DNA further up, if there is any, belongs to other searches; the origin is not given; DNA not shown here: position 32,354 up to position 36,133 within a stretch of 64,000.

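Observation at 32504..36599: Cellulosome-like module: dockerin-bearing GH5-like giant protein followed by a membrane-anchored cohesin-like protein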

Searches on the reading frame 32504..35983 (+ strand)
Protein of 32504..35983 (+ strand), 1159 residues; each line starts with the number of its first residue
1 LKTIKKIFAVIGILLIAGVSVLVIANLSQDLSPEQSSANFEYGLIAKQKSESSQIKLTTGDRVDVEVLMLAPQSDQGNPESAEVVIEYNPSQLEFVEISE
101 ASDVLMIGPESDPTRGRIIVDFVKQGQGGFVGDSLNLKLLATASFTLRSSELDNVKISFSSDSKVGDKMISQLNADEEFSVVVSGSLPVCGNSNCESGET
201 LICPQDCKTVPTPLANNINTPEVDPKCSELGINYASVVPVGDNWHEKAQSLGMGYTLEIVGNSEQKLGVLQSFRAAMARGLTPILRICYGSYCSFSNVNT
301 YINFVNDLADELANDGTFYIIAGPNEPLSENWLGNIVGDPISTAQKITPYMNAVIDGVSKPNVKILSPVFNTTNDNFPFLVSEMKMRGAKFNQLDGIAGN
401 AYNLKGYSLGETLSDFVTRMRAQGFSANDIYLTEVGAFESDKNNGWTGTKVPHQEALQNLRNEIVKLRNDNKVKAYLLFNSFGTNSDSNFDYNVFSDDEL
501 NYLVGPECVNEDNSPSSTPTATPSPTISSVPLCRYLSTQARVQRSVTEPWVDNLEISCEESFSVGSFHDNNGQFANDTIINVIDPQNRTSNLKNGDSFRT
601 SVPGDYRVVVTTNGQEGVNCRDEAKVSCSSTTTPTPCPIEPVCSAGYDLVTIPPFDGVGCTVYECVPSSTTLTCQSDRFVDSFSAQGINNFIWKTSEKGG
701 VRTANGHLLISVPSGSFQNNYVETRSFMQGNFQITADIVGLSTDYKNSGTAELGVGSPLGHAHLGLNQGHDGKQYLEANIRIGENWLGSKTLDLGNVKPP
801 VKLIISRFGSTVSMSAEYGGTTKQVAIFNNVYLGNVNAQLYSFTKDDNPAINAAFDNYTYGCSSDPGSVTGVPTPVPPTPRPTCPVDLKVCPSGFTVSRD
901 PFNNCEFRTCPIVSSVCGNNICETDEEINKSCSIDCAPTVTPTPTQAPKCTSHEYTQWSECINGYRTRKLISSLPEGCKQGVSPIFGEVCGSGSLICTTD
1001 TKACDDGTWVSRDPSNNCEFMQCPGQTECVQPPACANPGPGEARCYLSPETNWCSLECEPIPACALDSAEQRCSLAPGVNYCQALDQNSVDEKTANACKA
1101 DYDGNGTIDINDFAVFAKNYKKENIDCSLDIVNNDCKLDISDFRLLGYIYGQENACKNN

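Call 3: search_protein_families(library=pfam, proteins=[window:32504-35983:+], max_evalue=1)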
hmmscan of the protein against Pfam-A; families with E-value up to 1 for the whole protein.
window:32504-35983:+ (1159 aa): 1 family
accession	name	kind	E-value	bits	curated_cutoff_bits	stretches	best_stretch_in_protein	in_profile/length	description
PF00036.39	EF-hand_1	-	0.046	13.7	25.4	1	1099-1118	8-27/29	EF hand domain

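Call 4: search_protein_families(library=ncbifam, proteins=[window:32504-35983:+], max_evalue=1)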
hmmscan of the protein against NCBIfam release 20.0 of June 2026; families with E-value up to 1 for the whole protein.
window:32504-35983:+ (1159 aa): 1 family
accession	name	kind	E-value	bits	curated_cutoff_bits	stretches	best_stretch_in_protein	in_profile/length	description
NF041540.1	dockerin_GC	domain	0.014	15.8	29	1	1098-1144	1-57/67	GC-type dockerin domain-anchored protein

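Call 5: find_homologous_proteins(query=window:32504-35980:+, max_evalue=0.001)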
Query window:32504-35980:+ (1159 aa): 14 proteins with E <= 0.001 among 8000 candidates.
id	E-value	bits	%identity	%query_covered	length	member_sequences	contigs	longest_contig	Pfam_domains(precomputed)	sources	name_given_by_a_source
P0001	0.0e+0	2667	99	100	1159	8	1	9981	-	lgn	-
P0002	0.0e+0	1160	47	54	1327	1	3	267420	-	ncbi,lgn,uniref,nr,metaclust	ncbi:MAG: hypothetical protein TR69_WS6001000189 [candidate division WS6 bacterium OLB20]|uniref:Unc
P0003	3.2e-98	348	57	24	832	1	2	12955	-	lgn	-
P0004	1.3e-87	313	47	27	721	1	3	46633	-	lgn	-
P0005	1.0e-35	141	36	25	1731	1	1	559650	PF09992.15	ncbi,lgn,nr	ncbi:phosphodiester glycosidase family protein [Candidatus Dojkabacteria bacterium]|nr:phosphodieste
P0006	5.4e-32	129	49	9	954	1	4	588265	-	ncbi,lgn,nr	ncbi:hypothetical protein HYU89_01395 [Candidatus Collierbacteria bacterium]|nr:hypothetical protein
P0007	1.0e-31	128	35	15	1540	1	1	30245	-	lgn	-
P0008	2.5e-26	110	34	14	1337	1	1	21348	-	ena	-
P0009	1.4e-24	104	40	14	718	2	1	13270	-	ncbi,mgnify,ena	mgnify:CR=1 FL=1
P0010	1.4e-23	101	38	15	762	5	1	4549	-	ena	-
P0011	8.4e-22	95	34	12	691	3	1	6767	-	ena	-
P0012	1.3e-21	94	37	15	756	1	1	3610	-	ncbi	-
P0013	1.9e-21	94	39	14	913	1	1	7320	-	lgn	-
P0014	3.1e-21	93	36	15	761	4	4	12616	-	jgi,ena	-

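Call 6: search_solved_structures(query=window:32504-35980:+, max_evalue=10, show_alignments=3)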
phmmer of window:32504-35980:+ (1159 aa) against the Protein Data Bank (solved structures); distinct sequences matched with E-value up to 10: 7.
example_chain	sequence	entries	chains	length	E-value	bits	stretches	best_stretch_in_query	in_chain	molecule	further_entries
2roa_A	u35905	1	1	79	0.28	11.9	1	1081-1120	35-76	Calmodulin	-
5nrk_B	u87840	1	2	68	0.29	11.9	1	1100-1126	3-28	DocCel5: Type I dockerin repeat domain from A. cellulolyticus family 5 endoglucanase WP_01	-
2jnk_A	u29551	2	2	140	0.34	11.6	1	1099-1143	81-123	Hyalurononglucosaminidase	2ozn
2l1w_A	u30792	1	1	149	0.38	11.5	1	1081-1124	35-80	Calmodulin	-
2ksz_A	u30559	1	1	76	0.58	10.9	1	1081-1115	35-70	Putative uncharacterized protein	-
1r7j_A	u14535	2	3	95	0.65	10.7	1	264-330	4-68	Conserved hypothetical protein Sso10a | Sso10a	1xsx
1npq_A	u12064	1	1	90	0.74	10.5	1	1085-1123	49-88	Troponin C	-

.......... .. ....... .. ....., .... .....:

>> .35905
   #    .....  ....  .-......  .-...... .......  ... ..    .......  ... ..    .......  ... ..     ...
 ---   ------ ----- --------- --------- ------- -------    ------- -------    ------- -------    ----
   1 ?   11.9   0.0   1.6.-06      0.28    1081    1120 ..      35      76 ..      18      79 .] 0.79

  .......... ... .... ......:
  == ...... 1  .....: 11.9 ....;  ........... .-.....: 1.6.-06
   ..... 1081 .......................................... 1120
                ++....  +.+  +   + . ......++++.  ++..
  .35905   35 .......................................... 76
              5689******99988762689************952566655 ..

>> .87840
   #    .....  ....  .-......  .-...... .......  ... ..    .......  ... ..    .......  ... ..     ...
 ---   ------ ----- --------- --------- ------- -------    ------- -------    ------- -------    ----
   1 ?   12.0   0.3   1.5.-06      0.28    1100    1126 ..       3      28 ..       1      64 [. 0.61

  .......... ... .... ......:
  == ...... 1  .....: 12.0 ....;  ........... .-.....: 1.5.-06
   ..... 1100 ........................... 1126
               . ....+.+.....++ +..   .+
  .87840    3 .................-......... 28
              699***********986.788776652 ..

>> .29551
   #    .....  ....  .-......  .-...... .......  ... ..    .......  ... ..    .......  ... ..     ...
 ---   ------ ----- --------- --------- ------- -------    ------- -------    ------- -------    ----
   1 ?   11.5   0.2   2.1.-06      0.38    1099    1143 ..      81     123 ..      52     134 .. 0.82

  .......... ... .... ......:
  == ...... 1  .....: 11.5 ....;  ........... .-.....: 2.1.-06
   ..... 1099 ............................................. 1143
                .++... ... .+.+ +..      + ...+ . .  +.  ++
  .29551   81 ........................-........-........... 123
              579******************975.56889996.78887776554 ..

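Call 8: search_protein_families(library=pfam, proteins=[P0002, P0003, P0004, P0005, P0006, P0007, P0008, P0009, P0011], max_evalue=0.1)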
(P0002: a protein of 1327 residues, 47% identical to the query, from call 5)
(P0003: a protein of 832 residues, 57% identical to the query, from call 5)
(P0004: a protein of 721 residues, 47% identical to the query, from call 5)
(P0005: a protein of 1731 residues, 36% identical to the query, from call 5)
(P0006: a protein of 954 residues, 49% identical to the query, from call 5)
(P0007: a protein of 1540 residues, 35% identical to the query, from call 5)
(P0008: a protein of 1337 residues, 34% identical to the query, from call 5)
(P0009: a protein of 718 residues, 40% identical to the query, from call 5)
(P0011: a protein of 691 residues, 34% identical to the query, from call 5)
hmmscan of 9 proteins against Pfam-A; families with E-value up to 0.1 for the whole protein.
P0002 (1327 aa): 1 family
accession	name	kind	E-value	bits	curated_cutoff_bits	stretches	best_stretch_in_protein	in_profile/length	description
PF00963.24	Cohesin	-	0.00024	21.7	24.1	1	43-145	6-111/139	Cohesin domain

P0003 (832 aa): 0 families

P0004 (721 aa): 0 families

P0005 (1731 aa): 1 family
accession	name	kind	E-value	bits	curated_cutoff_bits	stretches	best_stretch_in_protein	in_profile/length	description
PF09992.14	NAGPA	-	1.4e-10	42.1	25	1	1578-1703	36-147/169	Phosphodiester glycosidase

P0006 (954 aa): 0 families

P0007 (1540 aa): 0 families

P0008 (1337 aa): 0 families

P0009 (718 aa): 0 families

P0011 (691 aa): 1 family
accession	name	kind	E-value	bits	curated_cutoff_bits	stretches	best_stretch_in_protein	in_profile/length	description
PF10880.13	DUF2673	-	0.006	17.1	20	0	64-111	21-69/82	Protein of unknown function (DUF2673)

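Call 11: find_encoding_contigs(protein=P0002, flank=6000, max_places=3)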
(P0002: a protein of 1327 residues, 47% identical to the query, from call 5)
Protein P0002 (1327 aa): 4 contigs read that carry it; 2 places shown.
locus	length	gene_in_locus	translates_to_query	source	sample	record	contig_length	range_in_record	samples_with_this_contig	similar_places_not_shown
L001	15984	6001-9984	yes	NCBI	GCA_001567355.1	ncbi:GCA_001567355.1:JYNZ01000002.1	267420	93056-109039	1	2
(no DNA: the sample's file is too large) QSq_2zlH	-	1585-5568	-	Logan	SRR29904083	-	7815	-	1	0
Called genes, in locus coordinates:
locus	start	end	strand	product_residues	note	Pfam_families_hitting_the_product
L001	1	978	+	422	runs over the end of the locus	PF00817:IMS, PF11798:IMS_HHH (weak), PF11799:IMS_C, PF13438:DUF4113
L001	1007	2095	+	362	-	-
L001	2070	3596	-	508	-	PF03853:YjeF_N, PF01256:Carb_kinase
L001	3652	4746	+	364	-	PF00070:Pyr_redox (faint), PF01266:DAO (faint), PF03486:HI0933_like, PF07992:Pyr_redox_2 (faint), PF22780:HI0933_like_1st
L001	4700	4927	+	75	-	PF03486:HI0933_like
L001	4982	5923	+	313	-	-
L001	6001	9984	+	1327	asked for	-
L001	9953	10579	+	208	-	-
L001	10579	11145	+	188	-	PF03352:Adenine_glyco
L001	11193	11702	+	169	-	-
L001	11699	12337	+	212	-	PF00149:Metallophos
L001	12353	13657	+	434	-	PF01546:Peptidase_M20, PF07687:M20_dimer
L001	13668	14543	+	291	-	PF01040:UbiA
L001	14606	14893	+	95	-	-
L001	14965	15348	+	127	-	PF00072:Response_reg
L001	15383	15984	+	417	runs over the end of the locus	PF03952:Enolase_N, PF00113:Enolase_C, PF13378:MR_MLE_C (weak)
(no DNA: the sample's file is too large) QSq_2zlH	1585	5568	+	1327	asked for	-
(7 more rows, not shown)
